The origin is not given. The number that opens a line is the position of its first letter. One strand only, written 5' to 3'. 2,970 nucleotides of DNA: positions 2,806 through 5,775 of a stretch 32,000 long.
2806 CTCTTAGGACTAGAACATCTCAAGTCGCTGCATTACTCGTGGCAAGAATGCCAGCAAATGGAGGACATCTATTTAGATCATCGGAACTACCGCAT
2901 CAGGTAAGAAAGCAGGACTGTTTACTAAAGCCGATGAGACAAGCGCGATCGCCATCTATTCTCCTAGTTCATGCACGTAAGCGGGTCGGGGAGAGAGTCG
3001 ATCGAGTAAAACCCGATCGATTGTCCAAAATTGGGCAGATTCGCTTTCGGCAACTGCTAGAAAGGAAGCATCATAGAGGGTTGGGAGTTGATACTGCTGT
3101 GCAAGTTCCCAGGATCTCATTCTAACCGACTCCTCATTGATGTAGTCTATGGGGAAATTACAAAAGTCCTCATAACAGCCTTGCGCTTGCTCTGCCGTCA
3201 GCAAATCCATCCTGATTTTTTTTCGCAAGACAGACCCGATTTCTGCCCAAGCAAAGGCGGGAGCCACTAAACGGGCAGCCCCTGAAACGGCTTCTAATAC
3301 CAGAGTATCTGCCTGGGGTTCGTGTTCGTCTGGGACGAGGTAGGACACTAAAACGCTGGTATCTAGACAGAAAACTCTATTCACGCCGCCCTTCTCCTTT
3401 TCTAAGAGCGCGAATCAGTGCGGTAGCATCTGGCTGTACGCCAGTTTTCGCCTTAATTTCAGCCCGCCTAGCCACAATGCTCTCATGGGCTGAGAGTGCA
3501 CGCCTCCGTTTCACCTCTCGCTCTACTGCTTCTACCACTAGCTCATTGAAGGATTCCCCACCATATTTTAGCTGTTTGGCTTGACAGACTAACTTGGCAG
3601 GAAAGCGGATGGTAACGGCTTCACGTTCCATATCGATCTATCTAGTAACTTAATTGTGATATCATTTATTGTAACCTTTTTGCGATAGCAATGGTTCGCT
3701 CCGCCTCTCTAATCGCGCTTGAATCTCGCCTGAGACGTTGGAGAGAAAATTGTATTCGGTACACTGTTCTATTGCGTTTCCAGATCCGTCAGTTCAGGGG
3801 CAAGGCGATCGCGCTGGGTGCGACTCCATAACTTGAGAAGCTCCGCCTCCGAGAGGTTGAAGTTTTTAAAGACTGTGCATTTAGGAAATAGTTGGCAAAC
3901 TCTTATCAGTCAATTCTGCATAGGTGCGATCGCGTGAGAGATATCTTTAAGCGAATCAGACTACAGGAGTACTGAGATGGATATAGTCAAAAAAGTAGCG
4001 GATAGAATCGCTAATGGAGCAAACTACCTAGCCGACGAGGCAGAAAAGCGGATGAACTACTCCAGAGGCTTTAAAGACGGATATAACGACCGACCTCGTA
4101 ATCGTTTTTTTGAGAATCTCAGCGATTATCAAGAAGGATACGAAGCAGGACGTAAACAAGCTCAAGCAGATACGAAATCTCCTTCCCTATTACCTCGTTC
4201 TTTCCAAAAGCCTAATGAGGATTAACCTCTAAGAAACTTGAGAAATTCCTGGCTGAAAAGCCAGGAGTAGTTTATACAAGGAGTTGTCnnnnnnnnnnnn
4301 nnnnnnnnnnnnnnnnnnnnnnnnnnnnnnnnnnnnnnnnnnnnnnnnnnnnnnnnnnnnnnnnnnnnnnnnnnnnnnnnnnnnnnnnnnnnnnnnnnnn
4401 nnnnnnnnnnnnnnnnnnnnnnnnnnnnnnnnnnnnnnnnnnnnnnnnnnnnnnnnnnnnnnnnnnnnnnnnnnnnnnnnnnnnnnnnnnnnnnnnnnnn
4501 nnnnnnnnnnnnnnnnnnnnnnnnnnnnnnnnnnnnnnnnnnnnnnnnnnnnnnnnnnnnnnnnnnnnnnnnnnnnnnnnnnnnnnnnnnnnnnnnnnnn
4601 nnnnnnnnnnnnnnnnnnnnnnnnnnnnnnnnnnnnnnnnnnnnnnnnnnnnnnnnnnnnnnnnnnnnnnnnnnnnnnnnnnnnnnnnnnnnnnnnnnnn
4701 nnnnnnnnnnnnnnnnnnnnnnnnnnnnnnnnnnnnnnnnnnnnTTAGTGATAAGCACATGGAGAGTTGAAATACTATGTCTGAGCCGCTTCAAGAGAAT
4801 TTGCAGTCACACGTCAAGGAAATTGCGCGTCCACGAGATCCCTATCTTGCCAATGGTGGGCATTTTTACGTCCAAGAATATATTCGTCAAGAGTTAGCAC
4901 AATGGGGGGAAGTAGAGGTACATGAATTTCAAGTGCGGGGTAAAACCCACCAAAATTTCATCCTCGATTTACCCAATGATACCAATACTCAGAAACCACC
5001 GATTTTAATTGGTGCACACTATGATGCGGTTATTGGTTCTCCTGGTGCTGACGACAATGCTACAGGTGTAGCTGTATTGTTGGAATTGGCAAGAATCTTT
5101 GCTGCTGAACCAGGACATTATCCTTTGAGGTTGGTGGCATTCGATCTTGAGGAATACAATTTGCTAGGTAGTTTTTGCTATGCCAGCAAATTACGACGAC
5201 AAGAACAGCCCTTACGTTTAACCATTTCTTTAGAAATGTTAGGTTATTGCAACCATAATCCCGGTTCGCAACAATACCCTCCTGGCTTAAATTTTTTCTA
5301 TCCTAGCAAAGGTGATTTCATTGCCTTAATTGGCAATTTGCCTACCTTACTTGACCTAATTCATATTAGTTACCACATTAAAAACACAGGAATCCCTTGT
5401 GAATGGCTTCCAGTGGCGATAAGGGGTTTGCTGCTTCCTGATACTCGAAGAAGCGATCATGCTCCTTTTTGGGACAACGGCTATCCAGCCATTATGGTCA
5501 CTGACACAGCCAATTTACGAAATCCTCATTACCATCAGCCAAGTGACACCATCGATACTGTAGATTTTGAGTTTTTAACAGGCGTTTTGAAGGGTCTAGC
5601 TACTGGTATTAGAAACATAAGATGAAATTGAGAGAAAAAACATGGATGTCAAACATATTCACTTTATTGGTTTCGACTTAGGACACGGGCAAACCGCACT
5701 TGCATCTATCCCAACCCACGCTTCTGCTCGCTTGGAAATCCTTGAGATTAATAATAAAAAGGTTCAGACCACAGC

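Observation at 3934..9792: HIP1-free, apparently AT-rich island: an operon built around a membrane-anchored Hsp70-like ATPase and three hydrolase-type proteins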

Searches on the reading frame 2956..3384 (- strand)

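Call 24: search_protein_families(library=pfam, proteins=[window:2956-3384:-], max_evalue=0.01)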
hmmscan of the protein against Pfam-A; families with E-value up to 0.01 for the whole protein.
window:2956-3384:- (142 aa): 3 families
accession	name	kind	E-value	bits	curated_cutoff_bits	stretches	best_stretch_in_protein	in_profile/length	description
PF01850.27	PIN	-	1.2e-09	39.3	23.6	1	6-124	2-112/120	PIN domain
PF10130.15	PIN_2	-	0.00069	20.3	22.4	1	8-127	3-116/133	PIN domain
PF13470.12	PIN_3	-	0.00087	20.5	27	1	6-86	3-75/115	PIN domain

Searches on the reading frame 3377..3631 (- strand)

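Call 24: search_protein_families(library=pfam, proteins=[window:3377-3631:-], max_evalue=0.01)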
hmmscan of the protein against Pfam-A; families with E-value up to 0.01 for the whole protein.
window:3377-3631:- (84 aa): 0 families

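Call 88: search_protein_families(library=ncbifam, proteins=[window:3377-3631:-], max_evalue=0.05)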
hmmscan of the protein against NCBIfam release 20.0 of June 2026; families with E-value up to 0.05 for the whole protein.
window:3377-3631:- (84 aa): 1 family
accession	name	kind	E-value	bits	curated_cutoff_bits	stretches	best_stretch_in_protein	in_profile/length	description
NF041551.1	YlcI_YnfO_N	subfamily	1.8e-12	47.1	30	1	3-43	2-42/42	YlcI/YnfO family protein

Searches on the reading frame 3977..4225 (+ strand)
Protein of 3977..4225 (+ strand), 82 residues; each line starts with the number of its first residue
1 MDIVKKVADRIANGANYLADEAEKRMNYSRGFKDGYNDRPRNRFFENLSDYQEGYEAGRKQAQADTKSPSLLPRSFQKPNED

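Call 4: search_protein_families(library=pfam, proteins=[window:3977-4225:+], max_evalue=0.1)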
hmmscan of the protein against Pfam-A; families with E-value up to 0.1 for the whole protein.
window:3977-4225:+ (82 aa): 1 family
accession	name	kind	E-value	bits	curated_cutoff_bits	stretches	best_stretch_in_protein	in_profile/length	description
PF08187.16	Tetradecapep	-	0.062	13.8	25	0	31-39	1-9/14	Myoactive tetradecapeptides family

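Call 5: search_protein_families(library=ncbifam, proteins=[window:3977-4225:+], max_evalue=0.1)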
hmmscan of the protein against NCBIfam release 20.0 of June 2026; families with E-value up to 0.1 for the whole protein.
window:3977-4225:+ (82 aa): 1 family
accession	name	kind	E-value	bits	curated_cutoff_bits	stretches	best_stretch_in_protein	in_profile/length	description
NF049856.1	Alvin2107_sulfur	equivalog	0.012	15.9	60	1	26-65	16-55/59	Alvin_2107 family globule sulfur oxidation protein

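Call 6: search_protein_families(library=padloc, proteins=[window:3977-4225:+], max_evalue=0.1)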
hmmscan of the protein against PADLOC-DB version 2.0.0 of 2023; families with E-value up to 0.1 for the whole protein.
window:3977-4225:+ (82 aa): 0 families

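Call 87: search_protein_families(library=phrogs, proteins=[window:3977-4225:+], max_evalue=0.01)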
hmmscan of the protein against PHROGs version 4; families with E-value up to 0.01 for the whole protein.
window:3977-4225:+ (82 aa): 0 families

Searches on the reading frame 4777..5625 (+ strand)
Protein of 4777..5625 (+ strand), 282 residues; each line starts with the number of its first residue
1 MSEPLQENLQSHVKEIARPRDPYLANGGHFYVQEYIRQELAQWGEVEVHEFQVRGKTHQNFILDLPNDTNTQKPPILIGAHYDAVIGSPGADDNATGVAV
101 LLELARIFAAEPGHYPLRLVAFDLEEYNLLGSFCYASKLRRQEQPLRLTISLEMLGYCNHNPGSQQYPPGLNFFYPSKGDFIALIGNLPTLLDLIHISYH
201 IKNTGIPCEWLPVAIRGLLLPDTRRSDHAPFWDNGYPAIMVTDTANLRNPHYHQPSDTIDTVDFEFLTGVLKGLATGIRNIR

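Call 4: search_protein_families(library=pfam, proteins=[window:4777-5625:+], max_evalue=0.1)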
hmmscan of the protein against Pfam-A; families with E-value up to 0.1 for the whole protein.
window:4777-5625:+ (282 aa): 3 families
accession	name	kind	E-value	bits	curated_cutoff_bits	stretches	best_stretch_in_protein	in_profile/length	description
PF04389.22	Peptidase_M28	-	1.3e-30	107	21.3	2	60-167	1-107/193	Peptidase family M28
PF16254.10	DUF4910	-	0.044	13.1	26.6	0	91-156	83-145/247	Domain of unknown function (DUF4910)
PF01546.33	Peptidase_M20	-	0.086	13.2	24.6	0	83-131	7-75/206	Peptidase family M20/M25/M40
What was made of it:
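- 4777..5625 (+): M28 metallo-aminopeptidase of 282 aa with no signal peptide or TM segment. Metal-ligand motifs HYD81, DDNATG92, LEEYN124, LEMLG152 and SDHAPF226. Pfam PF04389 E 1.3e-30 (call 4).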

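Call 5: search_protein_families(library=ncbifam, proteins=[window:4777-5625:+], max_evalue=0.1)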
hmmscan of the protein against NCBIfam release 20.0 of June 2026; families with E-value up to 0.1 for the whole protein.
window:4777-5625:+ (282 aa): 5 families
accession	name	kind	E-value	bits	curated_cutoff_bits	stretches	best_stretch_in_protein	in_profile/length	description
NF045908.1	AminopepLapALeg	equivalog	7.3e-15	54.7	600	1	69-161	200-295/396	aminopeptidase LapA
NF007568.0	PRK10199.1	equivalog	3.1e-07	30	298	1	90-145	140-195/346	aminopeptidase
NF006771.0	PRK09290.1-5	subfamily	7.4e-05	21.4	399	1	60-140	61-146/413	allantoate amidohydrolase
NF058540.1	Ncarbamyl_ErtE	equivalog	0.0022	16.7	520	1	50-138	54-142/418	N-carbamyl-l-glutamate amidohydrolase ErtE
TIGR01900.1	dapE-gram_pos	equivalog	0.052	12.4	304.2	1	82-128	80-126/351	succinyl-diaminopimelate desuccinylase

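Call 6: search_protein_families(library=padloc, proteins=[window:4777-5625:+], max_evalue=0.1)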
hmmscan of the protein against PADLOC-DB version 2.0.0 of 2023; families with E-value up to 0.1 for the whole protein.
window:4777-5625:+ (282 aa): 0 families

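Call 87: search_protein_families(library=phrogs, proteins=[window:4777-5625:+], max_evalue=0.01)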
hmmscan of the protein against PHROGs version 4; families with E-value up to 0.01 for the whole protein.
window:4777-5625:+ (282 aa): 1 family
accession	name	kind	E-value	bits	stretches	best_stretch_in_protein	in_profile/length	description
phrog_35827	-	unknown function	0.0011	18.6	0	88-139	137-188/438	-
